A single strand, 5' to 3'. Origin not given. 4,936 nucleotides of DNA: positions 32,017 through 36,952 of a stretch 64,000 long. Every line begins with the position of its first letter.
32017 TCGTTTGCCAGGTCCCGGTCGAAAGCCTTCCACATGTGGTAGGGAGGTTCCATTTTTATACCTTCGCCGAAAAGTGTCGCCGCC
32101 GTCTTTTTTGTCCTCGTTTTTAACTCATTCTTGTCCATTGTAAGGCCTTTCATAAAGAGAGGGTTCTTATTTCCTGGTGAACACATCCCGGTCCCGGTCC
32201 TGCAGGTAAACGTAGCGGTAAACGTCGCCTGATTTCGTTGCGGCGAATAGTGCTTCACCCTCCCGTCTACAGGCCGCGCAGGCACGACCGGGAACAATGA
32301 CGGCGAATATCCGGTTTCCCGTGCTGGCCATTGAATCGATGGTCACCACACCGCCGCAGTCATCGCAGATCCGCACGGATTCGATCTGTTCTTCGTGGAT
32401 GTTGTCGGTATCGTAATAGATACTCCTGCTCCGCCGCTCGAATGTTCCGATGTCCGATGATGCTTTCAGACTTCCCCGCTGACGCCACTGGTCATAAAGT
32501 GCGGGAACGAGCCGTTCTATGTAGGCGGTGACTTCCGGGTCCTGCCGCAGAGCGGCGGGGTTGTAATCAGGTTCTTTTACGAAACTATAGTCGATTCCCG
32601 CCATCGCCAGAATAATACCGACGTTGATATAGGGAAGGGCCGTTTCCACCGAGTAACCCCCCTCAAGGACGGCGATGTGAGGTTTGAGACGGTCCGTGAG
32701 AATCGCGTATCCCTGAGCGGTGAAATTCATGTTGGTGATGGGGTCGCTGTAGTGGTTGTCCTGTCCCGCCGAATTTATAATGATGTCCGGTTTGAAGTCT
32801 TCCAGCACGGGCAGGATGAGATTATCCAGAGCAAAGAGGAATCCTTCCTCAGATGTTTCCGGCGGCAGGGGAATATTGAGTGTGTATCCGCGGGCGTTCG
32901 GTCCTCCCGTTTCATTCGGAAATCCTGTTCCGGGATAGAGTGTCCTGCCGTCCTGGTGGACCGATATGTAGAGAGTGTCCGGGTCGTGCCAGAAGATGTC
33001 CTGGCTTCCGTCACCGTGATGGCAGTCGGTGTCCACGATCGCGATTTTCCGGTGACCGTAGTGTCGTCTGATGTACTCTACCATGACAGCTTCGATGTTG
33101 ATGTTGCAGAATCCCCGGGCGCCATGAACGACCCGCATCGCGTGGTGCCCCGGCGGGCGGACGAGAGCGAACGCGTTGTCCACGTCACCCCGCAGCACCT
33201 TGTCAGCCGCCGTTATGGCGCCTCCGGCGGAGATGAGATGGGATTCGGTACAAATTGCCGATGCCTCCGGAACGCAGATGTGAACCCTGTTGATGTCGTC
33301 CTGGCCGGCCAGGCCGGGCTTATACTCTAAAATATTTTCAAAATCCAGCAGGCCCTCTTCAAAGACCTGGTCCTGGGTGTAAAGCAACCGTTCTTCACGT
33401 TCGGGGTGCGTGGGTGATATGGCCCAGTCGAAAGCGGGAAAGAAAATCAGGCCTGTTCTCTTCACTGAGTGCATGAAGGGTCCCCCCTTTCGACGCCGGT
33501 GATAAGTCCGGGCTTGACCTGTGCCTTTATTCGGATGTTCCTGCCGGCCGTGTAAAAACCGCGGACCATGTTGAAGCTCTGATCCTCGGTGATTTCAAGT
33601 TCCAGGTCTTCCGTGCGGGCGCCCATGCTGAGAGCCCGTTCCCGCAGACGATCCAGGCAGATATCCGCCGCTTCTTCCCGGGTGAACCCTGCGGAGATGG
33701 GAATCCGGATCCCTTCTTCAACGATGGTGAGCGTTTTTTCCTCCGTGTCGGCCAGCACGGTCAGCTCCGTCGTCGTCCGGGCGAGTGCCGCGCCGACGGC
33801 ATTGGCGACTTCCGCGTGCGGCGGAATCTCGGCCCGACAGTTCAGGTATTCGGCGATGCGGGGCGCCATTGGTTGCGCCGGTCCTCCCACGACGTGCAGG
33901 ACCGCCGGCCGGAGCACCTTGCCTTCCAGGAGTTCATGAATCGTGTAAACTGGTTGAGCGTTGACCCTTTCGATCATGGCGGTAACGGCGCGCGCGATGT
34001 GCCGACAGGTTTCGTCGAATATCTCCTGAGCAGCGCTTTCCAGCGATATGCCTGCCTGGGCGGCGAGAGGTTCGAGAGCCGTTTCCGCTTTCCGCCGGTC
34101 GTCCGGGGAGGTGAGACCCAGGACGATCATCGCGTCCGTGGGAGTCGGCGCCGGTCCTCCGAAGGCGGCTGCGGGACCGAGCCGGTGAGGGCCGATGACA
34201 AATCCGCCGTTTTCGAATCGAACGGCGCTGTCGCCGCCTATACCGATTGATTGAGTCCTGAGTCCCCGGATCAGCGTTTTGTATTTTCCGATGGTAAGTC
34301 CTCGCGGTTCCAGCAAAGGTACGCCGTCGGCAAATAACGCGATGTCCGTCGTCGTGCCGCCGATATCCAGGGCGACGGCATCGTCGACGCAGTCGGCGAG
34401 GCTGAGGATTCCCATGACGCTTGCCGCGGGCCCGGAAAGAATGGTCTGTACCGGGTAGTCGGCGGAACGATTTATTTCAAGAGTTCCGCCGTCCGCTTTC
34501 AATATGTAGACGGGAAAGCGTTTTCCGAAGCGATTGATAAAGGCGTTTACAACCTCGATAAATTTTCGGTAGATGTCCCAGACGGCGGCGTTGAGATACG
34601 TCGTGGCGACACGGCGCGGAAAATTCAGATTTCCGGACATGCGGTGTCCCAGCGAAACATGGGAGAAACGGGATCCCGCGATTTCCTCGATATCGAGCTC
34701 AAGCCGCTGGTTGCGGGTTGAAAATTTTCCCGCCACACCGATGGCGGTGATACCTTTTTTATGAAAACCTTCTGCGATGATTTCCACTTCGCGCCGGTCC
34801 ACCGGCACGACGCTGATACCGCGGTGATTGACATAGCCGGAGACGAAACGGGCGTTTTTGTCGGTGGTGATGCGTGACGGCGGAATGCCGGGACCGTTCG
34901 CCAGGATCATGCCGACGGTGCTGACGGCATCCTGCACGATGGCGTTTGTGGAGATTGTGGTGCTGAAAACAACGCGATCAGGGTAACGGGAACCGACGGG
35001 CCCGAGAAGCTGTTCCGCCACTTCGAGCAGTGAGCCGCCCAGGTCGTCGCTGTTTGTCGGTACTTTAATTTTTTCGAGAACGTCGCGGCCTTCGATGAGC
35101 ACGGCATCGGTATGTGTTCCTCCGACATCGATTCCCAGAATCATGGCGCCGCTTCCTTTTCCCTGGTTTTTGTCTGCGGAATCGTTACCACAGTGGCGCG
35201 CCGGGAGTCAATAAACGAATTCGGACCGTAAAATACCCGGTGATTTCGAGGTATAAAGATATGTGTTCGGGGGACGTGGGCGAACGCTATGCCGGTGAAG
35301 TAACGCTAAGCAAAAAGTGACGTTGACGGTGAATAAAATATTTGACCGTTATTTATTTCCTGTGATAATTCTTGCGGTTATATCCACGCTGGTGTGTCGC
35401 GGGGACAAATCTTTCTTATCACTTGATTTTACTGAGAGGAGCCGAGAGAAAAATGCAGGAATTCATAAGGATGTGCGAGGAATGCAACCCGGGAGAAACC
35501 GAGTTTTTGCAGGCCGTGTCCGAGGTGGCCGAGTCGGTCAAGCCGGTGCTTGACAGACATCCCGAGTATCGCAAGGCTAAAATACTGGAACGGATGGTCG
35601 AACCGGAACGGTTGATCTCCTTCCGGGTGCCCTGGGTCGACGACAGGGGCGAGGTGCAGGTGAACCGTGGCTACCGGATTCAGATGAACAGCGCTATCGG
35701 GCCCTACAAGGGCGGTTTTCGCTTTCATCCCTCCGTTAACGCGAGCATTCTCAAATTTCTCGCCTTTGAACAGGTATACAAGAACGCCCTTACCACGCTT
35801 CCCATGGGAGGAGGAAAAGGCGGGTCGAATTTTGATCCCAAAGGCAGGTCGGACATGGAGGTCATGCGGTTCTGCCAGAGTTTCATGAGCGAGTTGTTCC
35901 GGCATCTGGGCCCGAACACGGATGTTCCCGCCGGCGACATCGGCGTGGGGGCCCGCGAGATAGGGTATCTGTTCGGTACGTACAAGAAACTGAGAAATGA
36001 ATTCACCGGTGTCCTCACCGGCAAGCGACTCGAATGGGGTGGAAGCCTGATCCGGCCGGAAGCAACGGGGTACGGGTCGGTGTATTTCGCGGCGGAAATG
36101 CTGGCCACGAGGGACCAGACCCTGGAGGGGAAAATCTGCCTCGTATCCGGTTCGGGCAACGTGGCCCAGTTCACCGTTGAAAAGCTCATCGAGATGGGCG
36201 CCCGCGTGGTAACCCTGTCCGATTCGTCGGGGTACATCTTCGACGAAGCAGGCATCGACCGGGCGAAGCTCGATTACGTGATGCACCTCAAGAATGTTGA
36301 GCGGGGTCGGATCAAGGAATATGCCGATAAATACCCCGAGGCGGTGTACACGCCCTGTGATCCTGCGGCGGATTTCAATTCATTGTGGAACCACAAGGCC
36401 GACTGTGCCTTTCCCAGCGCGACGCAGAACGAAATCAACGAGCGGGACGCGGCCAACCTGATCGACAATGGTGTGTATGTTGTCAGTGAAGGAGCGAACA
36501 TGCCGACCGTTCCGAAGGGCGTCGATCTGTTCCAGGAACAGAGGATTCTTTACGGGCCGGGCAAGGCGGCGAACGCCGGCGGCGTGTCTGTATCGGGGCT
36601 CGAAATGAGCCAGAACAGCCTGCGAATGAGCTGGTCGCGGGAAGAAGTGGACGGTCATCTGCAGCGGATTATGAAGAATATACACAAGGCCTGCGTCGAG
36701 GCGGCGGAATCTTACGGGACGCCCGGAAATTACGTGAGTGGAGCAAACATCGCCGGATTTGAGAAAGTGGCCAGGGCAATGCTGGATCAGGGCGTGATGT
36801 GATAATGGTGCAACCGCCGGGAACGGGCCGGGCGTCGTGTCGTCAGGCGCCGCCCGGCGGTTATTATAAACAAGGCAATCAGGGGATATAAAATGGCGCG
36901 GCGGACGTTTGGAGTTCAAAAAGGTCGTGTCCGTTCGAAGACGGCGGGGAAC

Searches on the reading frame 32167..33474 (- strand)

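Call 42: search_protein_families(library=pfam, proteins=[window:32167-33474:-], max_evalue=0.0001)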
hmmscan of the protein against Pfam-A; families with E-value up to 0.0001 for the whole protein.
window:32167-33474:- (435 aa): 1 family
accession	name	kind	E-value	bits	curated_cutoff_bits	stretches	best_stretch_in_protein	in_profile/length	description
PF00850.24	Hist_deacetyl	-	7e-67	226.3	27.9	1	77-278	79-286/298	Histone deacetylase domain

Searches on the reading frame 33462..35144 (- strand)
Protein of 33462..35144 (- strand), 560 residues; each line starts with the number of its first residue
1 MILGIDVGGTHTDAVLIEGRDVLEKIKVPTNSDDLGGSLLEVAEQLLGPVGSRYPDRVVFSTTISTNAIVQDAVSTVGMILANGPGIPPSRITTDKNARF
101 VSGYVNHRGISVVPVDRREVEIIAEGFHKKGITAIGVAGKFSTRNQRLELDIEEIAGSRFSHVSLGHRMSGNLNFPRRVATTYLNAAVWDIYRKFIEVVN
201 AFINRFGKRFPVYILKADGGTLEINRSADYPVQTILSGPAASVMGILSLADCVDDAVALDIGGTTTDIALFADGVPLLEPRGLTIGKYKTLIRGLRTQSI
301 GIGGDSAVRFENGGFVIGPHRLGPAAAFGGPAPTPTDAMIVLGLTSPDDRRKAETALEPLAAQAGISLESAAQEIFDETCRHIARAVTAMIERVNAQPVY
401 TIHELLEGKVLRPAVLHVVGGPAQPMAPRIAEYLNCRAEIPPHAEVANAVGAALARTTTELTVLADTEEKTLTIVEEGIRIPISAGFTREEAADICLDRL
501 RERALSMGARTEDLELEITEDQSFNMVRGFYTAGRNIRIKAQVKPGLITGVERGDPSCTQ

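Call 42: search_protein_families(library=pfam, proteins=[window:33462-35144:-], max_evalue=0.0001)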
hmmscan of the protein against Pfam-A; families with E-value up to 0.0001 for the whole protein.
window:33462-35144:- (560 aa): 3 families
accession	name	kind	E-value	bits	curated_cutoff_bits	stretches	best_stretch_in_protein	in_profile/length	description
PF01968.24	Hydantoinase_A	-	1.9e-48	165.6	22.9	1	178-460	1-290/291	Hydantoinase/oxoprolinase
PF05378.19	Hydant_A_N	-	7.1e-27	94.7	25.2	1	3-157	2-173/176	Hydantoinase/oxoprolinase N-terminal region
PF01869.26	BcrAD_BadFG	-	5.2e-06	26.6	31.5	0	366-454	189-269/271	BadF/BadG/BcrA/BcrD ATPase family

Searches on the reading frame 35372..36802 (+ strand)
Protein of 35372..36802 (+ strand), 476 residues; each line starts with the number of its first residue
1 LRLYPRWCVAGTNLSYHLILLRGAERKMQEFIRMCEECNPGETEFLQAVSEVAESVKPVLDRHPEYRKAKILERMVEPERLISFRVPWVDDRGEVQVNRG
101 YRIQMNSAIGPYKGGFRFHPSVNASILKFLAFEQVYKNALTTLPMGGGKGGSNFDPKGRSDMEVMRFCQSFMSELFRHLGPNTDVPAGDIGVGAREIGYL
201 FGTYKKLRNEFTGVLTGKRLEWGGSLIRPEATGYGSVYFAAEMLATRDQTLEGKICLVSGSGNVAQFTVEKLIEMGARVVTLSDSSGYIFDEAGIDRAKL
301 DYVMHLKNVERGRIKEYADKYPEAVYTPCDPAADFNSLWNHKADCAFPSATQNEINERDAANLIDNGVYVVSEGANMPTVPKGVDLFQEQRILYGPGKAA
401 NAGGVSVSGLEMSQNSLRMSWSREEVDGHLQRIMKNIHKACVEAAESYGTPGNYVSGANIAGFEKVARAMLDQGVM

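Call 42: search_protein_families(library=pfam, proteins=[window:35372-36802:+], max_evalue=0.0001)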
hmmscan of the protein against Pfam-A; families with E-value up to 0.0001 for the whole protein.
window:35372-36802:+ (476 aa): 2 families
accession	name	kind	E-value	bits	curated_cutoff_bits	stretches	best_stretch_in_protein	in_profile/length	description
PF00208.27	ELFV_dehydrog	-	6.2e-86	288.5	23.4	1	223-474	1-241/241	Glutamate/Leucine/Phenylalanine/Valine dehydrogenase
PF02812.23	ELFV_dehydrog_N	-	9.6e-52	174.5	25.3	1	78-206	1-129/129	Glu/Leu/Phe/Val dehydrogenase, dimerisation domain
